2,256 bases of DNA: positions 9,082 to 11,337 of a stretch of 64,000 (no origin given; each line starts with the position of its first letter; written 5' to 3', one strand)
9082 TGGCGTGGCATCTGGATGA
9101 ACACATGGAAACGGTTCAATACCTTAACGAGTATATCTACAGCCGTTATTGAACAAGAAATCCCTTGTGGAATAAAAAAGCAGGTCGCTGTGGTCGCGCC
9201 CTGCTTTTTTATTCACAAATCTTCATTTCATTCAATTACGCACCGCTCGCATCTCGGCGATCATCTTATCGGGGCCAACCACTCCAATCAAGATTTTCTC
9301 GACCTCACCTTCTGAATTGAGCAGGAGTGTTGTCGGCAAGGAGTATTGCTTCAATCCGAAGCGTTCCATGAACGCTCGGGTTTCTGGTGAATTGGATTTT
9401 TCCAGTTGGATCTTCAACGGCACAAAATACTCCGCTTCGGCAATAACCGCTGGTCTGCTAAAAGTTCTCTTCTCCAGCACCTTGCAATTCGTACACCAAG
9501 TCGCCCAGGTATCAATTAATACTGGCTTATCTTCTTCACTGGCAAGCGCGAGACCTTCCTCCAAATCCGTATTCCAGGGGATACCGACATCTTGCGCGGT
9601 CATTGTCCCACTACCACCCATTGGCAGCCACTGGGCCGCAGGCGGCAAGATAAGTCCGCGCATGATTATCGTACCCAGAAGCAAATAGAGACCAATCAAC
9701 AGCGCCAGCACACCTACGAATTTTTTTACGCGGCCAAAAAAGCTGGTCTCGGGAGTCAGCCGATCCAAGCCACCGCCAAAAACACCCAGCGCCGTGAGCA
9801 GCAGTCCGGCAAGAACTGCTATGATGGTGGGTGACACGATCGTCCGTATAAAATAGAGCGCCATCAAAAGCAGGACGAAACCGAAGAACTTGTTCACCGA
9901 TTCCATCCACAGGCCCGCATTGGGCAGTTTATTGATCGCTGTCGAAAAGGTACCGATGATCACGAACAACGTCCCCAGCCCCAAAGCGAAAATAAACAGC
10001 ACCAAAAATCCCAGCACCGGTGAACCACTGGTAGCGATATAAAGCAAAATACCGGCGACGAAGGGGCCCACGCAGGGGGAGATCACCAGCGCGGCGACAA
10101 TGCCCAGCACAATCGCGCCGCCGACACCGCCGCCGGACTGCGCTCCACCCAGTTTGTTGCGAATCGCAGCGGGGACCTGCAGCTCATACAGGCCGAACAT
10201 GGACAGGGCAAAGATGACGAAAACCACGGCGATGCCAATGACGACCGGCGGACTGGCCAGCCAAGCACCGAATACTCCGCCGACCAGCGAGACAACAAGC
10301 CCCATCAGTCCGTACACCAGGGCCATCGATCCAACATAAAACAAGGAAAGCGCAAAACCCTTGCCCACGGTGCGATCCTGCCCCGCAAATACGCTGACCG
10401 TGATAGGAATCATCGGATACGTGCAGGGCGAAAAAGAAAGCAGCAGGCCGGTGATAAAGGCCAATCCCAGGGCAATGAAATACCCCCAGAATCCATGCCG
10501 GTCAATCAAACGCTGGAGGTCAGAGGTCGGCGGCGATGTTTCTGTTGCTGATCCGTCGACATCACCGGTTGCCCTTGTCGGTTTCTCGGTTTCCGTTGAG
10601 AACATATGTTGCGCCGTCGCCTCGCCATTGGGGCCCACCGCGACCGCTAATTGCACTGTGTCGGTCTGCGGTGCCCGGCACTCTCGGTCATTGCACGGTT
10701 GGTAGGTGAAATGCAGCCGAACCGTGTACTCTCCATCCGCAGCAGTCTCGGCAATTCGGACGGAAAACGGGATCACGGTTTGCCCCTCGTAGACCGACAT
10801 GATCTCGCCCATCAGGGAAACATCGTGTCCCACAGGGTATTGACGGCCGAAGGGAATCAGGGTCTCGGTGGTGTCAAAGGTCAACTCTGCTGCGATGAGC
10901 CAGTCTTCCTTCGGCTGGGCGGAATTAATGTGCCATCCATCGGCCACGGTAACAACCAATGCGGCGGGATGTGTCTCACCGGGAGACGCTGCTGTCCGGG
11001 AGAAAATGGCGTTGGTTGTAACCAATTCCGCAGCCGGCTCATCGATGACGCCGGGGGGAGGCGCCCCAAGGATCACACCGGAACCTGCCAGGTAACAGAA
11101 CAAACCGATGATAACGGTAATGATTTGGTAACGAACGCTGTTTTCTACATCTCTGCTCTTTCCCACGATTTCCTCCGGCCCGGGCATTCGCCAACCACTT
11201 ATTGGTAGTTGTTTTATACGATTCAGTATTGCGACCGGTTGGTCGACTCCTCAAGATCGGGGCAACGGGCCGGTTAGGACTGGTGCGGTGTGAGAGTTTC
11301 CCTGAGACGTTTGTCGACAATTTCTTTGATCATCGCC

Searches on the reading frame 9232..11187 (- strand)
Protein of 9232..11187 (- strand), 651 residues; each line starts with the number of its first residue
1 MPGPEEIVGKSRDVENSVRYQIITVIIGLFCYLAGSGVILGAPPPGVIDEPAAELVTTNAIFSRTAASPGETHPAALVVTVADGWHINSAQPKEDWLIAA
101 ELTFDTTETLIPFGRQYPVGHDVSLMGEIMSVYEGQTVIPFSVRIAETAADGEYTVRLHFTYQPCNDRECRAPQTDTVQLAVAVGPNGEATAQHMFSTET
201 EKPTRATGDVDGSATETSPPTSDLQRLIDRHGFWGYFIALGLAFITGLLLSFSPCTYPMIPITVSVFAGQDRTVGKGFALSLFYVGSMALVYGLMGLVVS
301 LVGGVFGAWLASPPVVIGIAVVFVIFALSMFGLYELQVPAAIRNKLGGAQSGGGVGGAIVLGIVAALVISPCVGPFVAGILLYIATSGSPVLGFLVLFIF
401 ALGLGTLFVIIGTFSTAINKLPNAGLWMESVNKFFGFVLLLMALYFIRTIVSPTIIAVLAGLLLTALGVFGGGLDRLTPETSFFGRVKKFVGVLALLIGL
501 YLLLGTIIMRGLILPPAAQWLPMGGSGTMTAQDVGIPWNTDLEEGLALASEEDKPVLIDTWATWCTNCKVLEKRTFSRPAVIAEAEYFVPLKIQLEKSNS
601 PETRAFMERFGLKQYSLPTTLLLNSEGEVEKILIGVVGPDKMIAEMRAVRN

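Call 68: search_protein_families(library=pfam, proteins=[window:9232-11187:-], max_evalue=0.0001)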
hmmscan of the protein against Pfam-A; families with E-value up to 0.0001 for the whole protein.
window:9232-11187:- (651 aa): 7 families
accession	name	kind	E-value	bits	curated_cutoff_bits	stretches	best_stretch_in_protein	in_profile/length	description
PF02683.22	DsbD_TM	-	6.5e-56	189.5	27.1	1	238-450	3-218/219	Cytochrome C biogenesis protein transmembrane domain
PF13899.12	Thioredoxin_7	-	2.2e-11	44.2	27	1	538-623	2-81/83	Thioredoxin-like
PF11412.14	DsbD_N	-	2.2e-09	37.8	25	1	53-180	2-117/119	Thiol:disulfide interchange protein DsbD, N-terminal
PF13386.12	DsbD_2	-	1.9e-08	34.9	24.9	1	243-444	2-198/199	Cytochrome C biogenesis protein transmembrane region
PF13098.12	Thioredoxin_2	-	6.3e-07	30.1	27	1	550-644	2-102/104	Thioredoxin-like domain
PF03190.21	Thioredox_DsbH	-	6.5e-07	29.9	27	1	535-597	19-82/163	Protein of unknown function, DUF255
PF00085.26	Thioredoxin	-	1.6e-05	25.2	23.5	1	551-642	16-97/103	Thioredoxin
